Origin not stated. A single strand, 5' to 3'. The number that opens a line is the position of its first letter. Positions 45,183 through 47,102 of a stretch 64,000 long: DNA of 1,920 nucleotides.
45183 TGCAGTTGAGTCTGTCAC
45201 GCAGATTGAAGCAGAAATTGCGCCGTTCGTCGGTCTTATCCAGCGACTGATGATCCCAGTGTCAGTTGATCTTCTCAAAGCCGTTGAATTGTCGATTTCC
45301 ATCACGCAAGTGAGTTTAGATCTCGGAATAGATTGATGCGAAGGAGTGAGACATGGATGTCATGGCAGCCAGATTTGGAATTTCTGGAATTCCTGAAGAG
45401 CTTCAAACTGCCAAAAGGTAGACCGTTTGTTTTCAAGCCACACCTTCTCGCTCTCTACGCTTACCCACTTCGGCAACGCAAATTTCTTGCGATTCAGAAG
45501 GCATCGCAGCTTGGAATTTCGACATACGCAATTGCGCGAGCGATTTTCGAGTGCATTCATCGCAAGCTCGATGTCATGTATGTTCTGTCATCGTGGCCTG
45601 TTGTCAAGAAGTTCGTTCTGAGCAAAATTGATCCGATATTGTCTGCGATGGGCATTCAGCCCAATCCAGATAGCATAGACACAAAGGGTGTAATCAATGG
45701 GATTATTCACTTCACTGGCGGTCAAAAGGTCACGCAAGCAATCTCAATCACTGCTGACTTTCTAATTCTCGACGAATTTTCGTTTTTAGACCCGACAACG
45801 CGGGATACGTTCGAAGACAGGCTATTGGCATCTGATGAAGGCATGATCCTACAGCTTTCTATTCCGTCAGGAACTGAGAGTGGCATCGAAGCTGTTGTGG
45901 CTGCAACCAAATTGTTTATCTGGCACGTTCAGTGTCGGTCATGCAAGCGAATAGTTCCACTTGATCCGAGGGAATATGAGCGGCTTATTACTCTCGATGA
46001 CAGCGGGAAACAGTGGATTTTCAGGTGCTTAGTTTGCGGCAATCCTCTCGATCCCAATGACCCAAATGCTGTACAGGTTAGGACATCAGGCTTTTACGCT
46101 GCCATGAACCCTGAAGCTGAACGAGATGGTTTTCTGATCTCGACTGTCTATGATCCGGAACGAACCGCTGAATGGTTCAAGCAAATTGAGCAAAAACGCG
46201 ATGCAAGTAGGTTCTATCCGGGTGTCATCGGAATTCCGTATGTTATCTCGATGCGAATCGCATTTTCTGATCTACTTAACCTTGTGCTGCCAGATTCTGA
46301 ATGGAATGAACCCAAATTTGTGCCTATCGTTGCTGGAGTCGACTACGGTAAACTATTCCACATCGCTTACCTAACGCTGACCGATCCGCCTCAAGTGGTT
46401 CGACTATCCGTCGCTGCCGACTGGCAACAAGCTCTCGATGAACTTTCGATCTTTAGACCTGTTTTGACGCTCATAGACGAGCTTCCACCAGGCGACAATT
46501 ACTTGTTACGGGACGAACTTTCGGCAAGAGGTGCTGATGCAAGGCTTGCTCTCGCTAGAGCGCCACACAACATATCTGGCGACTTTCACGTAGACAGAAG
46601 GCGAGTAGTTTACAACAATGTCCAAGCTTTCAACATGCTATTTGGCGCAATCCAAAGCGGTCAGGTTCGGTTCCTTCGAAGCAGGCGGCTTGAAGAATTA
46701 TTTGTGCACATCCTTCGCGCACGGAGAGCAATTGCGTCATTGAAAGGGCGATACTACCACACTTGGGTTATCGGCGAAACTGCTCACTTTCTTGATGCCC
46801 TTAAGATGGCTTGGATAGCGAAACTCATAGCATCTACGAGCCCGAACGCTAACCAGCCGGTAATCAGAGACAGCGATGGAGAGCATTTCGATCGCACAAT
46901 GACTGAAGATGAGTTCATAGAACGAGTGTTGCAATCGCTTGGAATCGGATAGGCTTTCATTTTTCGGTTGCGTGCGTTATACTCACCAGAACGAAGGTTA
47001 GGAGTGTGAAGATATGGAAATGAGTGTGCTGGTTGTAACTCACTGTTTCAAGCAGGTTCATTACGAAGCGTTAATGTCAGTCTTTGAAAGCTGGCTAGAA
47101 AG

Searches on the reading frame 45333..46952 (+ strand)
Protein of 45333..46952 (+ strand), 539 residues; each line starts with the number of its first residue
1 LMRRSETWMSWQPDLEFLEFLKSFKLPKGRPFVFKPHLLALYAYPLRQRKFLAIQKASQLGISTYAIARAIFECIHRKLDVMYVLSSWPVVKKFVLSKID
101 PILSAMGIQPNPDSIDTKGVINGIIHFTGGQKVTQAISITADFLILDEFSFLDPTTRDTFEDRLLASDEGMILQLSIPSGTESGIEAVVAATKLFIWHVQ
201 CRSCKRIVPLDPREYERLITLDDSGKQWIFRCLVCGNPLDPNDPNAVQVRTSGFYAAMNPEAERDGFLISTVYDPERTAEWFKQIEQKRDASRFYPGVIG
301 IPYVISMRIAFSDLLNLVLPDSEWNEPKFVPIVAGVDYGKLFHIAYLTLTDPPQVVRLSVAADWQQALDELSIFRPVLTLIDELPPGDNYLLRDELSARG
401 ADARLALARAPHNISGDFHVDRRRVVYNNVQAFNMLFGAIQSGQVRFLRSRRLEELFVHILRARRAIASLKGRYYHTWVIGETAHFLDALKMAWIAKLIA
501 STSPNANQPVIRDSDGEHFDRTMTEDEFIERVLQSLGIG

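Call 41: search_protein_families(library=phrogs, proteins=[window:45333-46952:+], max_evalue=0.001)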
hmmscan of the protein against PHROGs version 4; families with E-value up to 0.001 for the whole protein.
window:45333-46952:+ (539 aa): 3 families
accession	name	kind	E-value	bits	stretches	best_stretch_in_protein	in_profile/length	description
phrog_675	-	head and packaging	3.7e-36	125.5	1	17-457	24-505/576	terminase large subunit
phrog_12876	-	head and packaging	1.4e-08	35.6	1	91-217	6-136/235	terminase large subunit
phrog_2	-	head and packaging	4.8e-05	23.3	1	30-501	261-596/807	terminase large subunit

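Call 115: search_dna_similar(query=window:45333-46952:+, collection=phages, mode=protein, max_evalue=0.00001, max_rows=8)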
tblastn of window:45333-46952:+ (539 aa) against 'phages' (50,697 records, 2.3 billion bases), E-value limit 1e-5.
Records with a match: 579; places in all: 579; records where one place covers at least 80% of the query: 0.
Best place of each record, by identity: <60% 579.
By first word of the organism name: Staphylococcus 251; Bacillus 210; Listeria 53; Enterococcus 34; Lactobacillus 19; Vibrio 5; Mammaliicoccus 3; Lysinibacillus 2; Xanthomonas 1; Phage 1.
By host as written in the record: Staphylococcus aureus 86; - 50; Listeria monocytogenes 42; Bacillus cereus 26; Bacillus subtilis 25; Bacillus thuringiensis subsp. kurstaki 19; Staphylococcus sp. 17; Staphylococcus carnosus TM300 17; and 135 more.
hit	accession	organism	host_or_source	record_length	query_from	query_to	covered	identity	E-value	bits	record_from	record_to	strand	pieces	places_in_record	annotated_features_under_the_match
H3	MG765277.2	Lactobacillus phage Bacchae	Lactobacillus plantarum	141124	48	382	62%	26.9%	1e-18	96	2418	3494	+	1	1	terminase large subunit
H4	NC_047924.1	Lactobacillus phage Bacchae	Lactobacillus plantarum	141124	48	382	62%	26.9%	1e-18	96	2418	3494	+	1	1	terminase large subunit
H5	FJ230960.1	Bacillus phage SPO1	Bacillus subtilis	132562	28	382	66%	24.6%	1e-12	77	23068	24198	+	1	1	2.11: gp2.11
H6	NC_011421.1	Bacillus phage SPO1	Bacillus subtilis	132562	28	382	66%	24.6%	1e-12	77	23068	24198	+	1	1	2.11: terminase large subunit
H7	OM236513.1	Bacillus phage SP82G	Bacillus subtilis BEST7003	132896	28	382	66%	24.6%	1e-12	77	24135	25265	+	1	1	terminase large subunit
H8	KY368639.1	Bacillus phage vB_BsuM-Goe2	Bacillus subtilis Goe2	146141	28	382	66%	24.6%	1e-12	77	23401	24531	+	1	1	terminase large subunit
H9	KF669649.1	Bacillus phage CampHawk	Bacillus subtilis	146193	28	382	66%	24.6%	1e-12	77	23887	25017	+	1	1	terminase large subunit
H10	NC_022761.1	Bacillus phage CampHawk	Bacillus subtilis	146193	28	382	66%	24.6%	1e-12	77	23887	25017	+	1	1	terminase large subunit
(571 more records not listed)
